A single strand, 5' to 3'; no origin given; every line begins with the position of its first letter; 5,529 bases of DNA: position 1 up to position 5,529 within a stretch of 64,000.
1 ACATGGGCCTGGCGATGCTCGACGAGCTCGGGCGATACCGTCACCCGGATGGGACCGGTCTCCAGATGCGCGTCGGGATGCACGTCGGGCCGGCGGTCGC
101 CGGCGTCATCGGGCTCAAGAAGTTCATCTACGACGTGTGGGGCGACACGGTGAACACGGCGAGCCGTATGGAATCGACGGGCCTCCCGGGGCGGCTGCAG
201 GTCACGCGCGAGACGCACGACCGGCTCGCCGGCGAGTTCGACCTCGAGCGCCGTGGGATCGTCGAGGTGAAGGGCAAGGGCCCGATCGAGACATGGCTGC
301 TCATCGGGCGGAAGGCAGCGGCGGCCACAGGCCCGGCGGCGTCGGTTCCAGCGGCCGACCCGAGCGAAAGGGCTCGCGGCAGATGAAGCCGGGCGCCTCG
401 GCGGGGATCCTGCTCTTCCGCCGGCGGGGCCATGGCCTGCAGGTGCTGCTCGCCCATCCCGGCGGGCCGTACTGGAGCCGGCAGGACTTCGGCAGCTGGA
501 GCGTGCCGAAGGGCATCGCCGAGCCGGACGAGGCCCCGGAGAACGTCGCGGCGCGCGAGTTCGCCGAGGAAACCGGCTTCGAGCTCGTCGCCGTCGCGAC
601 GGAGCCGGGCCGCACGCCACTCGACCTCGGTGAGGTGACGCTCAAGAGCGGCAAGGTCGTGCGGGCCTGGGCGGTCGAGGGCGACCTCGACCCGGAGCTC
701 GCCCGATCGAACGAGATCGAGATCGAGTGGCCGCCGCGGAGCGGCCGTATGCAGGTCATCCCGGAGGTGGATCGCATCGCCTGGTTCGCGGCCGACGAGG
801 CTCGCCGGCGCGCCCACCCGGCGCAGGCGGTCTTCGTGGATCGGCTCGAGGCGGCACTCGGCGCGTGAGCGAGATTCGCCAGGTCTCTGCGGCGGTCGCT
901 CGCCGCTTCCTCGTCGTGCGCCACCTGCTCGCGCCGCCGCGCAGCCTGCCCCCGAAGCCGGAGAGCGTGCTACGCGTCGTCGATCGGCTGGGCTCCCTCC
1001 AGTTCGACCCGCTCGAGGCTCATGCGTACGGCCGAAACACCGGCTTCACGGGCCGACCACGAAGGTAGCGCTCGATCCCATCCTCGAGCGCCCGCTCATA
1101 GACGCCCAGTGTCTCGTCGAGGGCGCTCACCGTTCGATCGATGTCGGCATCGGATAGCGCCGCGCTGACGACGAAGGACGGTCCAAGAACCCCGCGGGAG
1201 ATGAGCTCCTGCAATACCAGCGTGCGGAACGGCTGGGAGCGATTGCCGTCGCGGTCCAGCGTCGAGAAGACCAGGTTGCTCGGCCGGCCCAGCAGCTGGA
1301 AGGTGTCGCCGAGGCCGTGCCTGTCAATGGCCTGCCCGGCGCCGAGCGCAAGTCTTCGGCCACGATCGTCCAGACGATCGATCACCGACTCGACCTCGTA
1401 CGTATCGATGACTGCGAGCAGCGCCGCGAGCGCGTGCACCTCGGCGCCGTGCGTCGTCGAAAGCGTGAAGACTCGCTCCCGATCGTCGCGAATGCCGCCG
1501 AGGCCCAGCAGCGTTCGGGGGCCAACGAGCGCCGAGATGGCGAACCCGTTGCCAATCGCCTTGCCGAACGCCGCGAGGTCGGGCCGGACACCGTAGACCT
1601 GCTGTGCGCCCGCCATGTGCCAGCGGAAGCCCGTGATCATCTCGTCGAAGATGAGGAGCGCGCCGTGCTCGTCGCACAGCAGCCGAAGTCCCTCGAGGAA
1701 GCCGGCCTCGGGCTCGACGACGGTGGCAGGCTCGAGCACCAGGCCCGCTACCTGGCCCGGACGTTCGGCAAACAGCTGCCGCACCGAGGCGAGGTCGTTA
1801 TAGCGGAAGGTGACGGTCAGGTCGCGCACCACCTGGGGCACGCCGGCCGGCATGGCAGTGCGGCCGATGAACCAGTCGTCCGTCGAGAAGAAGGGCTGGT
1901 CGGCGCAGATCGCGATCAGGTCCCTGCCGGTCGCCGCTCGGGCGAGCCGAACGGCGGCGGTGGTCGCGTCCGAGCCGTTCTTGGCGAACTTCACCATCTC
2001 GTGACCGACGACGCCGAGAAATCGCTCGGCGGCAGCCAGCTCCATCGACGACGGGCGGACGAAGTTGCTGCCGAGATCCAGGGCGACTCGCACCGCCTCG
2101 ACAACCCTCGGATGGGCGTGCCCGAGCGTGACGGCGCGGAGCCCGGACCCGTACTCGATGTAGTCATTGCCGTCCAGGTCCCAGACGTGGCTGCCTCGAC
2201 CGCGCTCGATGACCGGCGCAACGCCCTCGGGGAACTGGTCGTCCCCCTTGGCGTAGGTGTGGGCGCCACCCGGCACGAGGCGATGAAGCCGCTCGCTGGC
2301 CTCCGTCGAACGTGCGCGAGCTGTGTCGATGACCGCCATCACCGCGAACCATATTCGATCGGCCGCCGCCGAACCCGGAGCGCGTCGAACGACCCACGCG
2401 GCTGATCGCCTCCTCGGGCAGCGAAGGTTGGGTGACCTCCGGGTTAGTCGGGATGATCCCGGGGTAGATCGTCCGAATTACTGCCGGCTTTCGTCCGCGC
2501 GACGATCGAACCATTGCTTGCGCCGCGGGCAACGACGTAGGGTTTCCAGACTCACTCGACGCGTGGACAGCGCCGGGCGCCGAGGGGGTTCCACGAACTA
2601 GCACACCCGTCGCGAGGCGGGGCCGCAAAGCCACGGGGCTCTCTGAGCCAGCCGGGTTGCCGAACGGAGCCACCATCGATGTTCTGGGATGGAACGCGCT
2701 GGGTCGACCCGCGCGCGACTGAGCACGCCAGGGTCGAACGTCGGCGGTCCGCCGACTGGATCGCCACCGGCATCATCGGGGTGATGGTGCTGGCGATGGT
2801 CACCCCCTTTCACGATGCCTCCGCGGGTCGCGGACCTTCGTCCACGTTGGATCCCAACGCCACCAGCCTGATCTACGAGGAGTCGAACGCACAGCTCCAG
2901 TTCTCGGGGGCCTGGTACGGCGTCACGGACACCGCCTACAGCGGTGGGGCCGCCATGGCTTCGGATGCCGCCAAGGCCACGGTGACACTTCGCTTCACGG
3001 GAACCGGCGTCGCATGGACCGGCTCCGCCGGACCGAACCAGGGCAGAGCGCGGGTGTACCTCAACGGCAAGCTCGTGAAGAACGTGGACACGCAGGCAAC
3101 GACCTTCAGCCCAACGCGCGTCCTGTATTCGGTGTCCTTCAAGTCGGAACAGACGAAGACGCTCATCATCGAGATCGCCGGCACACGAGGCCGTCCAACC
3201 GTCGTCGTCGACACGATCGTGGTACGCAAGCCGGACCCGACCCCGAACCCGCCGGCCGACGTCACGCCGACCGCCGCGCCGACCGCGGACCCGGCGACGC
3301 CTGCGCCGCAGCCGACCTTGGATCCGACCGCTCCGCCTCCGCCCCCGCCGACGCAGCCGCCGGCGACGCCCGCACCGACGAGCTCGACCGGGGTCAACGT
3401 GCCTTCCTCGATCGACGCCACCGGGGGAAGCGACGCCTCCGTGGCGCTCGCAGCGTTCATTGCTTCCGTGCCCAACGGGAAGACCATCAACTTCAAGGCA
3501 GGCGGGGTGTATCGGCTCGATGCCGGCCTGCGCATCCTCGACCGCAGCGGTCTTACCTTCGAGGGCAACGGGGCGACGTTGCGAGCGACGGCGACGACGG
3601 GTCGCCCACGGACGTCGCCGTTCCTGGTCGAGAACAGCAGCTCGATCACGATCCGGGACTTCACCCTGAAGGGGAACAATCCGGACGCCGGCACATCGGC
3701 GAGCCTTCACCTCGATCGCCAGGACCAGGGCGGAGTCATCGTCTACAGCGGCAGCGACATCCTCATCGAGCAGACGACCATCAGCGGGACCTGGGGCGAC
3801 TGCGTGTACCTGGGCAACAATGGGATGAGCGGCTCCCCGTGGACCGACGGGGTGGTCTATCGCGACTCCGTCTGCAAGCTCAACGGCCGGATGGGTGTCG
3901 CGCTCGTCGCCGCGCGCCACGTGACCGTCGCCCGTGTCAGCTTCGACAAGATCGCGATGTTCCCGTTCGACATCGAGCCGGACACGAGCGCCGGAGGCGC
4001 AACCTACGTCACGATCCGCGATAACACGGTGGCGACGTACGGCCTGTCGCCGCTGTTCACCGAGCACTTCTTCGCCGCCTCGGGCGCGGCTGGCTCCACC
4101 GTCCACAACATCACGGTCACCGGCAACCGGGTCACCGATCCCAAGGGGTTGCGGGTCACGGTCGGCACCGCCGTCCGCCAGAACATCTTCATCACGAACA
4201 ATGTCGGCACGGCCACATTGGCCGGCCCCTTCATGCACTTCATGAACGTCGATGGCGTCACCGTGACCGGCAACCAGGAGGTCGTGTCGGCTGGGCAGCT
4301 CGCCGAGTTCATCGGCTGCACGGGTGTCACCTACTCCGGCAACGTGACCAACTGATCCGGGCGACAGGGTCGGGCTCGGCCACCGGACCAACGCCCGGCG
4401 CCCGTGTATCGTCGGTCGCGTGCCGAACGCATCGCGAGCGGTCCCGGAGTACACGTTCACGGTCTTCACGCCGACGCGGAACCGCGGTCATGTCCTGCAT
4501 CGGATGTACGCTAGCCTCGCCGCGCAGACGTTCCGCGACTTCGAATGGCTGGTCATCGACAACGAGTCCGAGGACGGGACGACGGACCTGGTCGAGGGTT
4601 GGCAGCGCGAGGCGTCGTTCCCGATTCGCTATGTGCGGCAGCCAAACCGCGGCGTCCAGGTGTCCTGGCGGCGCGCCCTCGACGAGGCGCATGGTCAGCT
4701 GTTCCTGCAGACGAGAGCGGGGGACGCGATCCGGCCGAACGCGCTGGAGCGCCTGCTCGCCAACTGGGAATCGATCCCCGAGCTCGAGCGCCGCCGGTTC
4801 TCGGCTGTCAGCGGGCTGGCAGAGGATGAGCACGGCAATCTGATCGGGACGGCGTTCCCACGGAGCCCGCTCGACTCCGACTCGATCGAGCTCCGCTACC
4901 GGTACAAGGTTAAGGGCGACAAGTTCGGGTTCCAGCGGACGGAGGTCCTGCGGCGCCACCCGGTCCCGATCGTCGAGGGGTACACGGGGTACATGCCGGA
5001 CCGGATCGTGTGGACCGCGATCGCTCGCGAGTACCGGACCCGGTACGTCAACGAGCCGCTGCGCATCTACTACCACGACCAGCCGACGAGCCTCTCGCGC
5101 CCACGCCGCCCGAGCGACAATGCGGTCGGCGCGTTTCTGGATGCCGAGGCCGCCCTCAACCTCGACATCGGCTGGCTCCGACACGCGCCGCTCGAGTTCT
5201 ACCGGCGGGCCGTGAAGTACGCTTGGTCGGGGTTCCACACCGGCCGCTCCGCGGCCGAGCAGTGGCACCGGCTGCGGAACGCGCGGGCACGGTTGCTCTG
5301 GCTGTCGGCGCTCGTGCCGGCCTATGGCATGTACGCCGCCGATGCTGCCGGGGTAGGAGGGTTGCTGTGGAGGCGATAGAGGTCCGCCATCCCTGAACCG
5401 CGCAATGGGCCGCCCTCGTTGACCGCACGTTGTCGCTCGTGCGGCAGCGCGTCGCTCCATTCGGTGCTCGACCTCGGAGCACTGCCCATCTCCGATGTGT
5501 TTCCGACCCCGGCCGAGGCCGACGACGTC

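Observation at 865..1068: Truncated ycaQ 5' copy and intact ycaQ bracket the ~25-kb polysaccharide cluster: a fossil insertion or rearrangement junction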

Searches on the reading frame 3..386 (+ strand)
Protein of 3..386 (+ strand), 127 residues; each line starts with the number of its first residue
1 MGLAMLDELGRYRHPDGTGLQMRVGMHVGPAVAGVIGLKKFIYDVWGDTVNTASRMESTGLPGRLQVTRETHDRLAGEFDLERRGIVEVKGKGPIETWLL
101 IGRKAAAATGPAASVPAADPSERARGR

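Call 9: search_protein_families(library=pfam, proteins=[window:3-386:+])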
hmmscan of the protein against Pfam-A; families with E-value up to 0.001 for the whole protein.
window:3-386:+ (127 aa): 1 family
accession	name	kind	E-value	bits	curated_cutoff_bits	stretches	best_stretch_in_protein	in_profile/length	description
PF00211.25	Guanylate_cyc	-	1.2e-33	116.7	21.9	1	1-101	81-182/183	Adenylate and Guanylate cyclase catalytic domain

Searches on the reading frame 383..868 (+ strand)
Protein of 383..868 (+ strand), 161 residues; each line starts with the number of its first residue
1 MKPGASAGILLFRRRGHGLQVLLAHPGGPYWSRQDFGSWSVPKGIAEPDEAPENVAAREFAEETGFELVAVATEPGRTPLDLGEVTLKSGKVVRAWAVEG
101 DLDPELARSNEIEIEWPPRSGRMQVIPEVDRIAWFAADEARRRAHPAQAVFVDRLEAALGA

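Call 9: search_protein_families(library=pfam, proteins=[window:383-868:+])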
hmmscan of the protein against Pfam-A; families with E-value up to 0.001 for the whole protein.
window:383-868:+ (161 aa): 1 family
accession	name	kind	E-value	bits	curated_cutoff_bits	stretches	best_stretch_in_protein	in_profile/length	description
PF00293.34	NUDIX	-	5.2e-13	49.6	21.1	1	4-154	3-133/134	NUDIX domain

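Call 38: find_encoding_contigs(protein=window:383-868:+, flank=4000, max_places=10)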
Protein window:383-868:+ (161 aa): 3 contigs read that carry it; 3 places shown.
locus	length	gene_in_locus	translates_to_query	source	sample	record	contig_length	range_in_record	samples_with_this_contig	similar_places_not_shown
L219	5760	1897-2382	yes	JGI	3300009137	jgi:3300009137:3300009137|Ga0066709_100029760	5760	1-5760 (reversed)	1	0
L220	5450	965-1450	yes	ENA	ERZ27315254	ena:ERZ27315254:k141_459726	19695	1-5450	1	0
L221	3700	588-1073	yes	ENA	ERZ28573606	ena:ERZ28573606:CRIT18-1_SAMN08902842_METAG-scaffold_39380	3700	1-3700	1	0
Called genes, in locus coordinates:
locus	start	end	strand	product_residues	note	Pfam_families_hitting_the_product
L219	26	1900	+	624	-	PF00211:Guanylate_cyc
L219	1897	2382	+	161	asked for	PF00293:NUDIX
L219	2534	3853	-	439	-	PF00202:Aminotran_3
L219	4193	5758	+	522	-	?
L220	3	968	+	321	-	PF00211:Guanylate_cyc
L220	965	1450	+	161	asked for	PF00293:NUDIX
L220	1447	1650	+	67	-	-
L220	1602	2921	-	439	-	PF00202:Aminotran_3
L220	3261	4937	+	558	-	PF13229:Beta_helix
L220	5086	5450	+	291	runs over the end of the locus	PF00535:Glycos_transf_2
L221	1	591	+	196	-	?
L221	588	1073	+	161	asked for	PF00293:NUDIX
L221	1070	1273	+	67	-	-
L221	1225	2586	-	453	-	PF00202:Aminotran_3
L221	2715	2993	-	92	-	PF00903:Glyoxalase (weak), PF13669:Glyoxalase_4 (faint)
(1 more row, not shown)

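Call 49: find_homologous_proteins(query=window:383-868:+, max_evalue=1e-40)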
Query window:383-868:+ (161 aa): 4021 proteins with E <= 1e-40 among 8000 candidates; the best 120 are listed.
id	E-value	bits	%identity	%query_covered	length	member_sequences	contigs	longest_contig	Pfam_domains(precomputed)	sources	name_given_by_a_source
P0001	1.1e-95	336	94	100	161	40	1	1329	PF00293.35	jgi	jgi:predicted NUDIX family NTP pyrophosphohydrolase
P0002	1.7e-92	326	93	100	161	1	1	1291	PF00293.35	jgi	jgi:predicted NUDIX family NTP pyrophosphohydrolase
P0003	6.5e-90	317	91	100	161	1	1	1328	PF00293.35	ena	-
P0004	8.1e-89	314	89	100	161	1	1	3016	PF00293.35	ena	-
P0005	1.1e-88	313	88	100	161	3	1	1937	PF00293.35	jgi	jgi:predicted NUDIX family NTP pyrophosphohydrolase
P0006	1.1e-88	313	88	99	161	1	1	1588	PF00293.35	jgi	jgi:predicted NUDIX family NTP pyrophosphohydrolase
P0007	1.2e-86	307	87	100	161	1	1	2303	PF00293.35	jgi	jgi:predicted NUDIX family NTP pyrophosphohydrolase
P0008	1.4e-85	303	86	100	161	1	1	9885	PF00293.35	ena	-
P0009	4.8e-85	302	88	99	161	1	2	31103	PF00293.35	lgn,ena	-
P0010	5.5e-85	301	86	100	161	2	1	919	PF00293.35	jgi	-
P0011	2.0e-84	300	85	100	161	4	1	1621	PF00293.35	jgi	jgi:predicted NUDIX family NTP pyrophosphohydrolase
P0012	4.9e-84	298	86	99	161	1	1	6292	PF00293.35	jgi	jgi:predicted NUDIX family NTP pyrophosphohydrolase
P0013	8.7e-84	297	84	100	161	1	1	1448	PF00293.35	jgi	jgi:predicted NUDIX family NTP pyrophosphohydrolase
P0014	1.6e-83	297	86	99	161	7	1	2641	PF00293.35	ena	-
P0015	2.3e-83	296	85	99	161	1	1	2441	PF00293.35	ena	-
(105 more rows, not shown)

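Call 50: find_encoding_contigs(protein=P0001, flank=6000, max_places=4)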
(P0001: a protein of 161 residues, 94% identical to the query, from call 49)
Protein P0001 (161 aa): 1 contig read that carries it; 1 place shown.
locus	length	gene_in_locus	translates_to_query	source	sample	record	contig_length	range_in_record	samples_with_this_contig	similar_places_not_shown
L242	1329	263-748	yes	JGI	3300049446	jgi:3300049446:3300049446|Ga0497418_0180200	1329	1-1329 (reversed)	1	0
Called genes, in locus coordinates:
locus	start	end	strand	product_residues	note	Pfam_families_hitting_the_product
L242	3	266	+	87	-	?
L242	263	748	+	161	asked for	PF00293:NUDIX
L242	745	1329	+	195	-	?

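Call 51: find_encoding_contigs(protein=P0002, flank=6000, max_places=4)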
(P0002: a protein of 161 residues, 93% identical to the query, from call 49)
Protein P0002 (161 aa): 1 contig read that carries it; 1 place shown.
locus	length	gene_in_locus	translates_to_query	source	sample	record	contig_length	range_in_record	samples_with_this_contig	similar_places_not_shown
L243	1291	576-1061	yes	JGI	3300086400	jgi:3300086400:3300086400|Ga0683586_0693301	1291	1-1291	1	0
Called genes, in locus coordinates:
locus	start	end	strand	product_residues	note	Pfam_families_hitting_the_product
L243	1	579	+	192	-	?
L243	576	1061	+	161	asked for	PF00293:NUDIX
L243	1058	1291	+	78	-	?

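Call 52: find_encoding_contigs(protein=P0004, flank=6000, max_places=4)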
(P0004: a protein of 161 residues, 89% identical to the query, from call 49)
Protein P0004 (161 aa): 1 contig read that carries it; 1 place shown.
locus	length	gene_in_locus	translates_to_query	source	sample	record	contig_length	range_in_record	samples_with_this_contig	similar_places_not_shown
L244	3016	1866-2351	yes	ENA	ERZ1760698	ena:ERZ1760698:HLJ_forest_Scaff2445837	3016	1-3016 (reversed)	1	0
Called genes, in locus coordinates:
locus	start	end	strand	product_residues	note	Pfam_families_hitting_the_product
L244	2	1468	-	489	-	?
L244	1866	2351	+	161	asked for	PF00293:NUDIX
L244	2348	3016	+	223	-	?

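Call 53: find_encoding_contigs(protein=P0009, flank=8000, max_places=4)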
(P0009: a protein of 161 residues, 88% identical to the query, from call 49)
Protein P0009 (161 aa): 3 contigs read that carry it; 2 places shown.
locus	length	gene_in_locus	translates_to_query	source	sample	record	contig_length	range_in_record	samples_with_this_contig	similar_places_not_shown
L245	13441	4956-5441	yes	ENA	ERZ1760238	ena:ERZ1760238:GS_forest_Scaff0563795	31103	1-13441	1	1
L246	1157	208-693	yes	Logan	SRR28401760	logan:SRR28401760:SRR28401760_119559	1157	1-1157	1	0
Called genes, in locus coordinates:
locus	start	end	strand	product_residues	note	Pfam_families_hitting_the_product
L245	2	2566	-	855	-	?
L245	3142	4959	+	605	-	PF00211:Guanylate_cyc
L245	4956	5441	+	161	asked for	PF00293:NUDIX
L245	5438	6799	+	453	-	PF06224:AlkZ-like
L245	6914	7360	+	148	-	PF02566:OsmC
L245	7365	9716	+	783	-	PF03176:MMPL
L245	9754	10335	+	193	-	-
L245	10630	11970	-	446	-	PF00202:Aminotran_3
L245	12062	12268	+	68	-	-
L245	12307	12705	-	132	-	PF06803:DUF1232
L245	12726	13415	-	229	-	PF00072:Response_reg, PF00196:GerE, PF08281:Sigma70_r4_2 (weak)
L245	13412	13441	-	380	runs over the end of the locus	PF01590:GAF, PF13185:GAF_2, PF07730:HisKA_3, PF02518:HATPase_c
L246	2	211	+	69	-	?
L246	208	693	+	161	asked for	PF00293:NUDIX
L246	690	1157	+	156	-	?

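Call 64: find_encoding_contigs(protein=P0003, flank=3000, max_places=4)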
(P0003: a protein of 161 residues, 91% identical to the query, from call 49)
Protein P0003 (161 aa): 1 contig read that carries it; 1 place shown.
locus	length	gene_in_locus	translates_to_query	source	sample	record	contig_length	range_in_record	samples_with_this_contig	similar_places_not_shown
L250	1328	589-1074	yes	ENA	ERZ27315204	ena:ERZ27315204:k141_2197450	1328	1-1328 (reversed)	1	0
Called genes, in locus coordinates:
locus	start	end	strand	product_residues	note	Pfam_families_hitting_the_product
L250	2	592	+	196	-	?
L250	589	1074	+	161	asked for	PF00293:NUDIX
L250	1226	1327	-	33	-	?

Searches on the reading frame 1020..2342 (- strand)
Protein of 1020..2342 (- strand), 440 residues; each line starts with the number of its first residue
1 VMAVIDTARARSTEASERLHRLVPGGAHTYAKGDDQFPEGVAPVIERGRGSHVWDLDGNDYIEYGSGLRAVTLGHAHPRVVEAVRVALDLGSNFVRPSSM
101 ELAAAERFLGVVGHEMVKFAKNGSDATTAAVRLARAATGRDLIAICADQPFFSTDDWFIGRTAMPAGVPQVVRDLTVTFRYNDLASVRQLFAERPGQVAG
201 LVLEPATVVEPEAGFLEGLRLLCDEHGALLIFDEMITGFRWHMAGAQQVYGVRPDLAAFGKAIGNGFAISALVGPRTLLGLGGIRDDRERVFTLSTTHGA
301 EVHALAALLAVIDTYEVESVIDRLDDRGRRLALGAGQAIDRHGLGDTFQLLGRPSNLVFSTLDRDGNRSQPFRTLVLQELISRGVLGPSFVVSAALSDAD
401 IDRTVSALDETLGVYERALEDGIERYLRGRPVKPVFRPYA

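Call 9: search_protein_families(library=pfam, proteins=[window:1020-2342:-])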
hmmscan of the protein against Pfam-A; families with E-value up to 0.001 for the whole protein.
window:1020-2342:- (440 aa): 1 family
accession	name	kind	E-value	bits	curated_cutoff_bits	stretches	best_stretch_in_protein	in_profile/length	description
PF00202.27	Aminotran_3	-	1.8e-39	136.1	30.5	1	44-331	12-322/403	Aminotransferase class-III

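Call 34: find_related_loci(query=window:1020-2342:-, collection=genome_contigs, flank=8000)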
Query window:1020-2342:- (440 aa) in genome_contigs; peptide patterns used: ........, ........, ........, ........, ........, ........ (x = any residue, [..] = any of these).
599 stretches matched a pattern (row limit reached: there are more); 571 encode a relative of the query (tblastn E <= 1e-3); the best 80 are kept; 80 distinct loci.
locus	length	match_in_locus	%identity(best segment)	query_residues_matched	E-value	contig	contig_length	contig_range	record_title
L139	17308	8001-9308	66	5-439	0e+0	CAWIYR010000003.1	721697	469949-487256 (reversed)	MAG: uncultured Chloroflexia bacterium isolate MFD05942.bin.2.302 genome assembly, contig: contig_27323, whole genome sh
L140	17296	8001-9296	66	11-440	0e+0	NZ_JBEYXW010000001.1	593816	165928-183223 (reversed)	Saccharomonospora sp. NPDC046836 NPDC046836_298_D2.ctg-0001, whole genome shotgun sequence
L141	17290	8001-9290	66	11-440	1e-178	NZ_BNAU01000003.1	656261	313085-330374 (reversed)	Amycolatopsis deserti strain CGMCC 4.7677 sequence03, whole genome shotgun sequence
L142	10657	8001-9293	66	11-440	2e-178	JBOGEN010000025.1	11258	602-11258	MAG: Actinomycetes bacterium isolate SC-S_metawrap_bin.74 k127_3595164, whole genome shotgun sequence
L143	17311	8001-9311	64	2-440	7e-178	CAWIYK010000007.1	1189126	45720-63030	MAG: uncultured Actinomycetota bacterium isolate MFD04935.bin.3.85 genome assembly, contig: contig_6055, whole genome sh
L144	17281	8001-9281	64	12-440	1e-176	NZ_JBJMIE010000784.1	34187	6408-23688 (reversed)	MAG: Actinophytocola sp. isolate H1_18_all_fractions_conc_125_71_10 k255_7329931, whole genome shotgun sequence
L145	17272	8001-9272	64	17-439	1e-176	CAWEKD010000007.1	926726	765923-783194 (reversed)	MAG: uncultured Actinomycetota bacterium isolate MFD08691.bin.1.35 genome assembly, contig: contig_23664, whole genome s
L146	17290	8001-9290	66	11-440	4e-176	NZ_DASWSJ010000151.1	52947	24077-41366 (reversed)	MAG: Actinophytocola sp. isolate SMAG_U3546 k141_1467016, whole genome shotgun sequence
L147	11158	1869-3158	65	10-440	1e-174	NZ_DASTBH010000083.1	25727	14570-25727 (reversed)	MAG: Actinophytocola sp. isolate SMAG_U759 k141_703281, whole genome shotgun sequence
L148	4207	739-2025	62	10-437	0e+0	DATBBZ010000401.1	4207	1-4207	MAG TPA_asm: Gemmatimonadales bacterium isolate SMAG_U5772 k141_1698233, whole genome shotgun sequence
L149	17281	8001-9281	65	12-440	3e-175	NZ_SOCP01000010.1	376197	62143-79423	Actinophytocola oryzae strain DSM 45499 Ga0181036_110, whole genome shotgun sequence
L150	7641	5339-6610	63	16-438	1e-175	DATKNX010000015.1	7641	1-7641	MAG TPA_asm: Gemmatimonadales bacterium isolate SMAG_U14749 k141_392368, whole genome shotgun sequence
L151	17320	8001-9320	63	5-440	1e-174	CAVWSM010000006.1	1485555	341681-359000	MAG: uncultured Actinomycetota bacterium isolate MFD05454.bin.1.246 genome assembly, contig: contig_13331, whole genome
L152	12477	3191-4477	64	11-437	3e-174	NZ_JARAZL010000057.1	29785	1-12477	Streptomyces sp. FL07-04A NODE_98_length_29785_cov_5.275113, whole genome shotgun sequence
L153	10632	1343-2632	60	11-439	3e-174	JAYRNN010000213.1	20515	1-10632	MAG: Anaerolineales bacterium isolate XM2_XAASGE4bin.2 k141_805782, whole genome shotgun sequence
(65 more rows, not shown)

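Call 37: find_encoding_contigs(protein=window:1020-2342:-, flank=4000, max_places=10)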
Protein window:1020-2342:- (440 aa): no gene with exactly this product is on record in the collection.

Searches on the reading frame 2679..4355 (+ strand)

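Call 15: search_protein_families(library=pfam, proteins=[window:2679-4355:+], max_evalue=0.0001)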
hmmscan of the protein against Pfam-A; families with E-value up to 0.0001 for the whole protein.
window:2679-4355:+ (558 aa): 1 family
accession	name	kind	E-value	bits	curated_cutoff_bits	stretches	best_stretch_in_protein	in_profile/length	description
PF13229.12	Beta_helix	-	1.2e-14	54.6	25.9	2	316-507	4-156/158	Right handed beta helix region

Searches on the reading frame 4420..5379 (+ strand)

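Call 15: search_protein_families(library=pfam, proteins=[window:4420-5379:+], max_evalue=0.0001)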
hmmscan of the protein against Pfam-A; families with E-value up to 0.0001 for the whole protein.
window:4420-5379:+ (319 aa): 1 family
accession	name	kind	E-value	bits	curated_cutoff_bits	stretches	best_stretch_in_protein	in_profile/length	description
PF00535.33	Glycos_transf_2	-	4.3e-17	63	23.3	1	14-118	1-105/168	Glycosyl transferase family 2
